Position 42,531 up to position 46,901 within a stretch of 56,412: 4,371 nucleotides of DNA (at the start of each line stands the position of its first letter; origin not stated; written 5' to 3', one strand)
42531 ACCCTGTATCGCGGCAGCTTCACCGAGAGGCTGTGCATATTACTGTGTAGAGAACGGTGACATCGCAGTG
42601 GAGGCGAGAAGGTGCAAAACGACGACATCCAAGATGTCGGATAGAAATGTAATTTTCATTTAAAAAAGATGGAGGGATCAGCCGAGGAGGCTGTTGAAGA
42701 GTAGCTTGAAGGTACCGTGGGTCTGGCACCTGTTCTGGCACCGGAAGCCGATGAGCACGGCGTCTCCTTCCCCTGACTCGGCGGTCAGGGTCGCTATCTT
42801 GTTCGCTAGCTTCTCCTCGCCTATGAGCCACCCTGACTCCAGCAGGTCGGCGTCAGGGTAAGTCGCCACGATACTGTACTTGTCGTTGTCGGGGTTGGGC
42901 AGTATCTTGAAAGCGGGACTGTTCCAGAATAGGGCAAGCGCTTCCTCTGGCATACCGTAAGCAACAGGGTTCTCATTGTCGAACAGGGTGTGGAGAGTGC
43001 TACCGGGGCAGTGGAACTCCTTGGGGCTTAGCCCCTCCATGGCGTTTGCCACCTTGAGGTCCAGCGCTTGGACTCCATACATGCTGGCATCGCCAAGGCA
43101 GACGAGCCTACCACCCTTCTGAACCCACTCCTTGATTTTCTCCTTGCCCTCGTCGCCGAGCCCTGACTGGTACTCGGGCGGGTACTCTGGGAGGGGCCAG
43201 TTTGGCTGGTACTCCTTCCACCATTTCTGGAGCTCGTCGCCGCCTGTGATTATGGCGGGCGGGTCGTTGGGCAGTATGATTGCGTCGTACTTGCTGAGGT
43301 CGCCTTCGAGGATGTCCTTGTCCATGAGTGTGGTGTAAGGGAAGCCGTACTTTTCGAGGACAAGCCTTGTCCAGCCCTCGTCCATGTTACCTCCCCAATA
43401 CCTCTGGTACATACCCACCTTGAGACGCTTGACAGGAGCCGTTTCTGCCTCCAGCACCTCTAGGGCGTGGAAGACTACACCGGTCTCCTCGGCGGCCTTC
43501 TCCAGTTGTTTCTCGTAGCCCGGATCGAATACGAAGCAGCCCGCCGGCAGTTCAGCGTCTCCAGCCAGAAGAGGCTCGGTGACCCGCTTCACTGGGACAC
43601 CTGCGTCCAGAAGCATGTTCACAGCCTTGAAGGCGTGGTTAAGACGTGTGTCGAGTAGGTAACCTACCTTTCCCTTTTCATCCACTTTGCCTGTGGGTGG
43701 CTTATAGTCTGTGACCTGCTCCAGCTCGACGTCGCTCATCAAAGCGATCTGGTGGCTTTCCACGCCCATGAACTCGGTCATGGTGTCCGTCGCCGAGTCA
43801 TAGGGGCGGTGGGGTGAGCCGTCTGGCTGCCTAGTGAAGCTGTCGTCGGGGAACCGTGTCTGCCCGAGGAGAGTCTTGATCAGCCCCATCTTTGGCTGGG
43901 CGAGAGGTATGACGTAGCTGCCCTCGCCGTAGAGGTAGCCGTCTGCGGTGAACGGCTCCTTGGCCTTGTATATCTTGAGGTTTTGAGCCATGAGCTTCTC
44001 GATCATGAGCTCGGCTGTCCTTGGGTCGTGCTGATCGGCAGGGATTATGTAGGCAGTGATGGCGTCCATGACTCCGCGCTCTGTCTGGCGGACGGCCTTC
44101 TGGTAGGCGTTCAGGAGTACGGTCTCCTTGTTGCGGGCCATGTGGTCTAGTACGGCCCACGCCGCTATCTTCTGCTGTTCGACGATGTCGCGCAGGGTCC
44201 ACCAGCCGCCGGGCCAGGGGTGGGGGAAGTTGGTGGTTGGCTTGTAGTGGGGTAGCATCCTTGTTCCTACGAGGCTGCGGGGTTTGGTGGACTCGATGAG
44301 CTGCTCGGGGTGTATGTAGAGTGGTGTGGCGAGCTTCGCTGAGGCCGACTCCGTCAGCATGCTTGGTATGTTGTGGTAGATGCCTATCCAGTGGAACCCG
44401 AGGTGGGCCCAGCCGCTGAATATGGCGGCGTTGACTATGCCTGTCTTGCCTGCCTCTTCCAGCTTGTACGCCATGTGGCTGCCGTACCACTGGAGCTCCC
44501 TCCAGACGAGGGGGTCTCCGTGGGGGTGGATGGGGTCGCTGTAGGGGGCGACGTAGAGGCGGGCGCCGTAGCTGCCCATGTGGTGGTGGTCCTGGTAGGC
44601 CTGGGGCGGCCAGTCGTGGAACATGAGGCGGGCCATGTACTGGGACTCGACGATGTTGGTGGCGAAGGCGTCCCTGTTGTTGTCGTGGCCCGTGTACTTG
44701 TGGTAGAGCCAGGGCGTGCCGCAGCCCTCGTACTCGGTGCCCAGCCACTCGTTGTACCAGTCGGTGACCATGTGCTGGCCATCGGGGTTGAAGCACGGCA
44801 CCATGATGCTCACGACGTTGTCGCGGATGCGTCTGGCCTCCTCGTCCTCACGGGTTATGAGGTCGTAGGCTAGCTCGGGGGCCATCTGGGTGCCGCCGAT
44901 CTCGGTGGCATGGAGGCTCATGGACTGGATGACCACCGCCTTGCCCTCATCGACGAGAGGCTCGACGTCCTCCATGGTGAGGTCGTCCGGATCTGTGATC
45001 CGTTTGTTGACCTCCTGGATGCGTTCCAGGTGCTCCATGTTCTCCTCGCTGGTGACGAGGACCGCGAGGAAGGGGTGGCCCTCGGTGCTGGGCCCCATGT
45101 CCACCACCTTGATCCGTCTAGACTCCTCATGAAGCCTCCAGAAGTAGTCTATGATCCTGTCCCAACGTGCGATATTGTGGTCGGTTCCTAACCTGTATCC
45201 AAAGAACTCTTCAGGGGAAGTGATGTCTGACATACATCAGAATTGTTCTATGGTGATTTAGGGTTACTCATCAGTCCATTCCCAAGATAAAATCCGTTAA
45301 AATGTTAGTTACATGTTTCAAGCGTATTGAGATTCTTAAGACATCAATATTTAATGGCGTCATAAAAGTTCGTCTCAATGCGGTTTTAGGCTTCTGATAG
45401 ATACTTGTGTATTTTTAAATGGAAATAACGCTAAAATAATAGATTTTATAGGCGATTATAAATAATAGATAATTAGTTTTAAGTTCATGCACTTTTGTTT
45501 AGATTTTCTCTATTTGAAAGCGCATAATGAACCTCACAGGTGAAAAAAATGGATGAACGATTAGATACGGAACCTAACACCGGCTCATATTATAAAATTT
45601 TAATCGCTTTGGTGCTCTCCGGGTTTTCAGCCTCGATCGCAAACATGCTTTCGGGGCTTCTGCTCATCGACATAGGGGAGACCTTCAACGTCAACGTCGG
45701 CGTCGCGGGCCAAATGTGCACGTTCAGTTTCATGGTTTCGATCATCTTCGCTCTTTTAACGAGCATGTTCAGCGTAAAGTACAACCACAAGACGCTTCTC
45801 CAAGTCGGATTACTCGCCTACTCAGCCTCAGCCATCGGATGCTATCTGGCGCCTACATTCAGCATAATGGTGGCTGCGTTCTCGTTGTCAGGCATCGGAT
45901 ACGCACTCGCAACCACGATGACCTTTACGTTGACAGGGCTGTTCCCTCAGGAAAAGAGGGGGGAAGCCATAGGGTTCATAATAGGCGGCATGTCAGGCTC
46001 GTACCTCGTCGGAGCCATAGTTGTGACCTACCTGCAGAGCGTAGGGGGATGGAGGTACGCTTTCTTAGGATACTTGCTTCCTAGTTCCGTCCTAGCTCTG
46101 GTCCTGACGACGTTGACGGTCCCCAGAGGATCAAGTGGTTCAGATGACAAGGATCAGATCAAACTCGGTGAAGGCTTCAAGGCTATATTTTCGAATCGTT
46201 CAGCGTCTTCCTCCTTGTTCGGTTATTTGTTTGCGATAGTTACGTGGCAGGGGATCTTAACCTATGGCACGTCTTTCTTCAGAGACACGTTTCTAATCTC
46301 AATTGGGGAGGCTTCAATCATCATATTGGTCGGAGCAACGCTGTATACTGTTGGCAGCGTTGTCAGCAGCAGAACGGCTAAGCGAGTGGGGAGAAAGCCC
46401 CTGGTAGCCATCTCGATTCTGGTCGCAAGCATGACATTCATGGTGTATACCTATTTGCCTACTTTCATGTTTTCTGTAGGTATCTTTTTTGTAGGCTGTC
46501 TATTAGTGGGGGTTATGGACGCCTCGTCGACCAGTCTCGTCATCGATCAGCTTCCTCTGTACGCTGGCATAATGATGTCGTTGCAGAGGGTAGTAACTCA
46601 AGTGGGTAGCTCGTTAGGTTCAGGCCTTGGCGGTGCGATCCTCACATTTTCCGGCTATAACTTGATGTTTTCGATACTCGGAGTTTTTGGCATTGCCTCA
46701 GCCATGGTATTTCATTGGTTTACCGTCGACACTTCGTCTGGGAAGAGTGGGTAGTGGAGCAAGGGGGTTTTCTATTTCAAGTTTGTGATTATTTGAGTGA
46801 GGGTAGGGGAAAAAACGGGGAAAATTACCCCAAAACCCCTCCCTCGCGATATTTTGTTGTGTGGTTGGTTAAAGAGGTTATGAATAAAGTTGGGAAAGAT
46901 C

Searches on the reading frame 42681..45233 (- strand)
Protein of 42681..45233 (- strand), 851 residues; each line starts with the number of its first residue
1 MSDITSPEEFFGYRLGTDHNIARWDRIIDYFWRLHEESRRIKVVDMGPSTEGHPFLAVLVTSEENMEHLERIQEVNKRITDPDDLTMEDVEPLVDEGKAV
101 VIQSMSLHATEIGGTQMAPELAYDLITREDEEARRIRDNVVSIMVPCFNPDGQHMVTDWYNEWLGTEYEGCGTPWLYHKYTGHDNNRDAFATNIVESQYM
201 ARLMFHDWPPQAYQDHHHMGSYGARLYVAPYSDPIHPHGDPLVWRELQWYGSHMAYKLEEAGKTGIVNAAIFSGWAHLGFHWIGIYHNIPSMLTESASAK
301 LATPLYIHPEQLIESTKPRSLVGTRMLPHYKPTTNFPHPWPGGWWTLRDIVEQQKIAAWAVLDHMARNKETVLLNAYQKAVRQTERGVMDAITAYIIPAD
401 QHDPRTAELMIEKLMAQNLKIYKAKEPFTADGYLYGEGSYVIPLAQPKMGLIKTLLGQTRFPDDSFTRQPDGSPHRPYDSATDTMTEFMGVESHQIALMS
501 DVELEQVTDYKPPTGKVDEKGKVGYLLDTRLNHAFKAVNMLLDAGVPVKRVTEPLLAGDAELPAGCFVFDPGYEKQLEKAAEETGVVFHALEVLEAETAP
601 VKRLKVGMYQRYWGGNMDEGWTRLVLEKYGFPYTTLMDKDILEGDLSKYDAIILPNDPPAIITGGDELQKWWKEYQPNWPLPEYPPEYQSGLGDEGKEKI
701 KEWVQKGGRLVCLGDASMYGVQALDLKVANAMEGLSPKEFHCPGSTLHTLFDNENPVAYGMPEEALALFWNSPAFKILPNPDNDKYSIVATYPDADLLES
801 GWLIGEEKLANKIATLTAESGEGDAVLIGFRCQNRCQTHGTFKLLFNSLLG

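Call 45: search_protein_families(library=pfam, proteins=[window:42681-45233:-], max_evalue=0.5)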
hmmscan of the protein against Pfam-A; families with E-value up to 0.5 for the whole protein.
window:42681-45233:- (851 aa): 2 families
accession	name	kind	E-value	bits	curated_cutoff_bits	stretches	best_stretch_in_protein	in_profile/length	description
PF00246.29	Peptidase_M14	-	2e-13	51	21.6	1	36-187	11-131/286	Zinc carboxypeptidase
PF09825.15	BPL_N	-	0.0056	16.1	24.2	1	688-737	63-113/283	Biotin-protein ligase, N terminal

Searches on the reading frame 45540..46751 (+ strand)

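Call 45: search_protein_families(library=pfam, proteins=[window:45540-46751:+], max_evalue=0.5)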
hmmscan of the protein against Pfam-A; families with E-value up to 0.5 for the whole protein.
window:45540-46751:+ (404 aa): 1 family
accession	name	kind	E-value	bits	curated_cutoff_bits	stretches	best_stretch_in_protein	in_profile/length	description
PF07690.21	MFS_1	-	1.1e-42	146.7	33.4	2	24-344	1-330/347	Major Facilitator Superfamily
